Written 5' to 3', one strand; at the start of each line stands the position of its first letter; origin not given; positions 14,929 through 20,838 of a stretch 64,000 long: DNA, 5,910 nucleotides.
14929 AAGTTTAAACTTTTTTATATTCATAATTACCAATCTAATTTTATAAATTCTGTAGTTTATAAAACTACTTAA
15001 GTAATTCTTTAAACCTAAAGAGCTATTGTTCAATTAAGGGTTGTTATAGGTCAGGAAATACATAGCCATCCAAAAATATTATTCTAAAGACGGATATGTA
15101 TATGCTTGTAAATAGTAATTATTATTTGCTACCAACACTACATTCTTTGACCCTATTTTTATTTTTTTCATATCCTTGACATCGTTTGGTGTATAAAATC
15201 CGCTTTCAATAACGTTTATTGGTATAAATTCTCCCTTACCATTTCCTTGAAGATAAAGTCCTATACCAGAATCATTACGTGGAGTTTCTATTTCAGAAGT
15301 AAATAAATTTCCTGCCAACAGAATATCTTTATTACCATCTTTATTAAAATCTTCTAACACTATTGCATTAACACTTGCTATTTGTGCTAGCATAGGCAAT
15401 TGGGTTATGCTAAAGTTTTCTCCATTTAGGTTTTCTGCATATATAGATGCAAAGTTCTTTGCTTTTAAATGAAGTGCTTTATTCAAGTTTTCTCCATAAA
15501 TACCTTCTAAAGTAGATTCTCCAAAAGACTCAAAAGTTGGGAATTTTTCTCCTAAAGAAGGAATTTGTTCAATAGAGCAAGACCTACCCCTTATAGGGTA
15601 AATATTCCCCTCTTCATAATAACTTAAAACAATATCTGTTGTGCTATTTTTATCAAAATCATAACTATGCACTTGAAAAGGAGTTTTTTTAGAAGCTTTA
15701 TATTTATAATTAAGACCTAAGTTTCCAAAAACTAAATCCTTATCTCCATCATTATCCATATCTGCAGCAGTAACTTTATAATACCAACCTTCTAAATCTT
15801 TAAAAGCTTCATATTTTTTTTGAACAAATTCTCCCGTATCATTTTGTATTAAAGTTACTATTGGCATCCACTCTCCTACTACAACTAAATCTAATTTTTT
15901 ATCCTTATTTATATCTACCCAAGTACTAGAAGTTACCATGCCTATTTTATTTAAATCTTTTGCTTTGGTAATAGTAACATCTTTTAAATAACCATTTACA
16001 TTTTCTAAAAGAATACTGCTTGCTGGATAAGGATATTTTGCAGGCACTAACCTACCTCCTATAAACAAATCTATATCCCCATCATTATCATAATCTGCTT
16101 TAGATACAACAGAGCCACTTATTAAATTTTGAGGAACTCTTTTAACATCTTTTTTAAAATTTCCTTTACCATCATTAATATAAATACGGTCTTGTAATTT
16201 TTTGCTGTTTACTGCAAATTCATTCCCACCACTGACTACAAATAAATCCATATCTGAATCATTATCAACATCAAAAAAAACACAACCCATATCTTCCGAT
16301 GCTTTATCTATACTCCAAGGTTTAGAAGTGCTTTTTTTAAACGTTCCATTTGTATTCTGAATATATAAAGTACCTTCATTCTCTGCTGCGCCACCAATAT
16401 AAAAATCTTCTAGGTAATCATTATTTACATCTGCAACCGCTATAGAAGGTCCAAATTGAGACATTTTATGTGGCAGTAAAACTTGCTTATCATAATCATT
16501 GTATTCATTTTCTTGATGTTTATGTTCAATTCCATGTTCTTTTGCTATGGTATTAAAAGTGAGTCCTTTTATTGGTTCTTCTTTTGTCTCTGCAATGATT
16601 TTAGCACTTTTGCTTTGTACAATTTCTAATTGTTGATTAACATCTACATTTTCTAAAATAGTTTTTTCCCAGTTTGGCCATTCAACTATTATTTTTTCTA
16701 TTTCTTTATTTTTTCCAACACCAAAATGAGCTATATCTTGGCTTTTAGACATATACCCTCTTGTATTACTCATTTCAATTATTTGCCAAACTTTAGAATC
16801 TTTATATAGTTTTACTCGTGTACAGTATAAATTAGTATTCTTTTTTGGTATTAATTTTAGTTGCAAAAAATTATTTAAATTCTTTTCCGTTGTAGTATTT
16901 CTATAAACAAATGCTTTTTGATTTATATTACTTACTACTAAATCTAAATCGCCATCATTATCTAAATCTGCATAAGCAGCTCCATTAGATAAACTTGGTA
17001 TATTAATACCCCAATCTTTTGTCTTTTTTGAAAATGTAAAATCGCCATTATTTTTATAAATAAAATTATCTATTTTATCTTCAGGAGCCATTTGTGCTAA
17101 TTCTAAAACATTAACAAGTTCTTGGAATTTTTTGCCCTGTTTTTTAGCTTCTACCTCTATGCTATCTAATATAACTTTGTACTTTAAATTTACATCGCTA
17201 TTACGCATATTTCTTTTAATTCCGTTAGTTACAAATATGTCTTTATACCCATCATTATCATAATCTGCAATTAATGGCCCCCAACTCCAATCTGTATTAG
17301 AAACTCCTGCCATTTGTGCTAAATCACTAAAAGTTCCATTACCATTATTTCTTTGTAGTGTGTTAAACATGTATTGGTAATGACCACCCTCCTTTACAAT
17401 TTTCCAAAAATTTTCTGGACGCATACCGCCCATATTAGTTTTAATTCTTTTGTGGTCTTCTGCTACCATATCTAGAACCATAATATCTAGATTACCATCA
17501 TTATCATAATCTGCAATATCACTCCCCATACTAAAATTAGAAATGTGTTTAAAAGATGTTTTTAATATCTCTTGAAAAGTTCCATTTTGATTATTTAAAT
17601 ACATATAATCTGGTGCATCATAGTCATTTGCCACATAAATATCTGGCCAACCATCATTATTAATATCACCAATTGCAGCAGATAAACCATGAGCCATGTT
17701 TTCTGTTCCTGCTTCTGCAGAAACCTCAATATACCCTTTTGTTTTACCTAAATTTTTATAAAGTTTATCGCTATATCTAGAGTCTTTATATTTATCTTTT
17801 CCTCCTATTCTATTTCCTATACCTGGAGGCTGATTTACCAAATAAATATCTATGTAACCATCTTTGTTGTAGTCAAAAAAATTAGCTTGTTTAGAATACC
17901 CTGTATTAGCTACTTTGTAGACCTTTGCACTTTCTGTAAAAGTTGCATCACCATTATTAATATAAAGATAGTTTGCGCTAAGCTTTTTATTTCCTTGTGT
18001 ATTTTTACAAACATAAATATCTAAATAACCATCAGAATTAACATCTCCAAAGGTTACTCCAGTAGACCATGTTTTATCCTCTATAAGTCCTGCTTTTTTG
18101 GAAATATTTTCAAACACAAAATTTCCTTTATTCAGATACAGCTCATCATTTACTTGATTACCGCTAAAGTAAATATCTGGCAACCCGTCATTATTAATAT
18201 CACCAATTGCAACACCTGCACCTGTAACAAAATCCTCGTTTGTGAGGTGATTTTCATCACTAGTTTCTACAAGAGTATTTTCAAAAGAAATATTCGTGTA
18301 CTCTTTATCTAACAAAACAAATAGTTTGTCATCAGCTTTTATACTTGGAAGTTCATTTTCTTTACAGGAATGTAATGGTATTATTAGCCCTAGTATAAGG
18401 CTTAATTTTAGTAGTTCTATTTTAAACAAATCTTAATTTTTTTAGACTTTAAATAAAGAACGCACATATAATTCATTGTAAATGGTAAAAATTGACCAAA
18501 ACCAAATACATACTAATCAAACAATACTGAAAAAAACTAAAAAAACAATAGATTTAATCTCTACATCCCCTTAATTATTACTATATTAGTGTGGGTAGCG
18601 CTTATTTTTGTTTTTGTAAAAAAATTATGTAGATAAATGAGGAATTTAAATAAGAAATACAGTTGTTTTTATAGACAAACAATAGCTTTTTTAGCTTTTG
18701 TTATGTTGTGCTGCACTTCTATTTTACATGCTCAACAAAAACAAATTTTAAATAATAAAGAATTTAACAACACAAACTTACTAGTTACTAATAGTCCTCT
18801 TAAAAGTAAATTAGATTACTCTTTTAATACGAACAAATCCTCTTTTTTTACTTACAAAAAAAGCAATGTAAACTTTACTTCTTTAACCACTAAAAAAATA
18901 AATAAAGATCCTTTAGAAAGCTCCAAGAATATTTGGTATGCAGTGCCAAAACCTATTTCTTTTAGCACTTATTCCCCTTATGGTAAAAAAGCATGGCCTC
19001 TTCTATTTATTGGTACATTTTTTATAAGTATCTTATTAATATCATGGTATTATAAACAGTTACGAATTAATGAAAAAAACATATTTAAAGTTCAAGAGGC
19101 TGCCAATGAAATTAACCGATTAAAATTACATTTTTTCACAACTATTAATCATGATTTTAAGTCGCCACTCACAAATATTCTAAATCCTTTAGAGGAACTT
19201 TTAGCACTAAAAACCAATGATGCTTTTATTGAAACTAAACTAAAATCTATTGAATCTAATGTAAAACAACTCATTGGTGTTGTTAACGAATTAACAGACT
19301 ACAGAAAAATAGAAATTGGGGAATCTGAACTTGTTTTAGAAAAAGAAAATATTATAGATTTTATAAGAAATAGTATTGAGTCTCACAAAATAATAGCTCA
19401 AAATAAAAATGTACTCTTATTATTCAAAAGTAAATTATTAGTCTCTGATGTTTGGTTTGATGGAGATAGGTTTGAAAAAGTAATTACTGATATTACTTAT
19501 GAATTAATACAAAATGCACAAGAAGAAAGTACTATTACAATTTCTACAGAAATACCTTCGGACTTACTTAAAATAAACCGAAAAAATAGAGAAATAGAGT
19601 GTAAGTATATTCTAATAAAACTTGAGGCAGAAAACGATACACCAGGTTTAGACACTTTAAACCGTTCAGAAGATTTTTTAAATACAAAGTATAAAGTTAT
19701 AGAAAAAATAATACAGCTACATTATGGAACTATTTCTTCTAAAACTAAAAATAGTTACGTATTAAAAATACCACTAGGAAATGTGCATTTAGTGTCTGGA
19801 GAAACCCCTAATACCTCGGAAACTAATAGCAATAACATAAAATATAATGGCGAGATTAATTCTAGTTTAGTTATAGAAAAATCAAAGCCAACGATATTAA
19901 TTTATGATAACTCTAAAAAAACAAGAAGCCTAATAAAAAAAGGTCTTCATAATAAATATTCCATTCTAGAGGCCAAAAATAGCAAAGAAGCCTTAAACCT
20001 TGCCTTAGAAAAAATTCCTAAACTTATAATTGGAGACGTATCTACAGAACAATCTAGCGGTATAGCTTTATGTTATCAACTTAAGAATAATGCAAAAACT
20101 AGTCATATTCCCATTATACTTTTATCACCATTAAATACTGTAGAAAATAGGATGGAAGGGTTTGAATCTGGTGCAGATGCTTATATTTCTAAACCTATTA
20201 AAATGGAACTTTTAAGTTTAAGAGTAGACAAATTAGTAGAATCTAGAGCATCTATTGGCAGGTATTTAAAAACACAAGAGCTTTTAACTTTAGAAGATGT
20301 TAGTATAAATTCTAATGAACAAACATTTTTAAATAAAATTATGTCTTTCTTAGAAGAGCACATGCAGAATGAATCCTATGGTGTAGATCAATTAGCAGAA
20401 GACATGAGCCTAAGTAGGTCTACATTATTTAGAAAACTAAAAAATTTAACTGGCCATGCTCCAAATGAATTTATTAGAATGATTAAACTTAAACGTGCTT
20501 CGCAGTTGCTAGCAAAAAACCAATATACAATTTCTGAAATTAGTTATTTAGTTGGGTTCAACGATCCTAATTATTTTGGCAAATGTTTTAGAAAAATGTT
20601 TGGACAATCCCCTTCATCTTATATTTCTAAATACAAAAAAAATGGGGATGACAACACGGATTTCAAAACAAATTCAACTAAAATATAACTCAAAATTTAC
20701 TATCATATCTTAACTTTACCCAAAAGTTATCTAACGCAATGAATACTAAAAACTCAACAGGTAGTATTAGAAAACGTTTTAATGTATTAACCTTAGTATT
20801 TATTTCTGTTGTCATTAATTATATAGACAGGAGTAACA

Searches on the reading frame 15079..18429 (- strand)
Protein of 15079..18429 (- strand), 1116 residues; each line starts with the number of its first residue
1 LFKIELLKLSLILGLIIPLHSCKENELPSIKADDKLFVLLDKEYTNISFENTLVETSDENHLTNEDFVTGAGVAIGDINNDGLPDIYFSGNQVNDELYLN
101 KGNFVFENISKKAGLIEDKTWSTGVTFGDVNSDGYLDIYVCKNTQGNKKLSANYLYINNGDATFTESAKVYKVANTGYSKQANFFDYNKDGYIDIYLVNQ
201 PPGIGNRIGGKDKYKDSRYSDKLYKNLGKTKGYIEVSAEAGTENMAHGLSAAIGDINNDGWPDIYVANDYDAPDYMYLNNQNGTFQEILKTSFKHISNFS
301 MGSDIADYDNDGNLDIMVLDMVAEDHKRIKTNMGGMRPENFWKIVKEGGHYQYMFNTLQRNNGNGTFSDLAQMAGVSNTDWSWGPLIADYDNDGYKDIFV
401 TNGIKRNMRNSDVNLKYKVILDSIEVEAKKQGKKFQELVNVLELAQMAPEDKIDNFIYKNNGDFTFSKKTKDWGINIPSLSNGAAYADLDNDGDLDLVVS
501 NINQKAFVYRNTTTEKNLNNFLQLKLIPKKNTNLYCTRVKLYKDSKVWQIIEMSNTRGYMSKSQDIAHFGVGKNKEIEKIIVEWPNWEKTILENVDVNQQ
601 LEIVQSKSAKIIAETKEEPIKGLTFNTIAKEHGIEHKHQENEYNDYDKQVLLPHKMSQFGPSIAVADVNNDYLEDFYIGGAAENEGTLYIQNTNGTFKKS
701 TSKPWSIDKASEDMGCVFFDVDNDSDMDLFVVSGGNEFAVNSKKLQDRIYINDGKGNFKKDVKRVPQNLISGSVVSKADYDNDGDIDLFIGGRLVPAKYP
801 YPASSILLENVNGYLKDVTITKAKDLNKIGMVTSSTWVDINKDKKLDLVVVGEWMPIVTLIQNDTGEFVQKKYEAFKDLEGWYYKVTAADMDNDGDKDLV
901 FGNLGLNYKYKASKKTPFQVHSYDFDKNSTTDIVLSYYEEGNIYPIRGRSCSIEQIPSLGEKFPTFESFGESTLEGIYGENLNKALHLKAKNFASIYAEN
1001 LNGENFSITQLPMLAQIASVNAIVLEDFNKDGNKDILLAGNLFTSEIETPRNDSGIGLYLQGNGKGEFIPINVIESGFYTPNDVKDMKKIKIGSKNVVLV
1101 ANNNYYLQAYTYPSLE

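Call 45: search_protein_families(library=pfam, proteins=[window:15079-18429:-], max_evalue=0.00001)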
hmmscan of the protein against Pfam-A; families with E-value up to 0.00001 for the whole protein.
window:15079-18429:- (1116 aa): 3 families
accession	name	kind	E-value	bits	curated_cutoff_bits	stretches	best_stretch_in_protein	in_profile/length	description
PF13517.12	FG-GAP_3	-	3.8e-83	274.5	26.9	7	255-318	1-61/61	FG-GAP-like repeat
PF01839.29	FG-GAP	-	2.2e-20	72.5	22.1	0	248-271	2-25/37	FG-GAP repeat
PF07593.17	UnbV_ASPIC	-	2.4e-14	53.4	23.4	1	537-601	4-67/68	ASPIC and UnbV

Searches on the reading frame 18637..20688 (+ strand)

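Call 45: search_protein_families(library=pfam, proteins=[window:18637-20688:+], max_evalue=0.00001)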
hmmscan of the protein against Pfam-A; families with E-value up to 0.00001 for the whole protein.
window:18637-20688:+ (683 aa): 4 families
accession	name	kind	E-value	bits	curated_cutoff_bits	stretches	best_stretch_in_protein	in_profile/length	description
PF12833.13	HTH_18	-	3.1e-20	72.7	33.6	1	586-663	1-78/80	Helix-turn-helix domain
PF00072.30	Response_reg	-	7.1e-15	55.6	30.2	1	420-529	1-109/111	Response regulator receiver domain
PF00165.29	HTH_AraC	-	2.3e-11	44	26.6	1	629-663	8-41/42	Bacterial regulatory helix-turn-helix proteins, AraC family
PF00512.31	HisKA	-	1.4e-06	28.6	26.9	1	163-226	2-64/66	His Kinase A (phospho-acceptor) domain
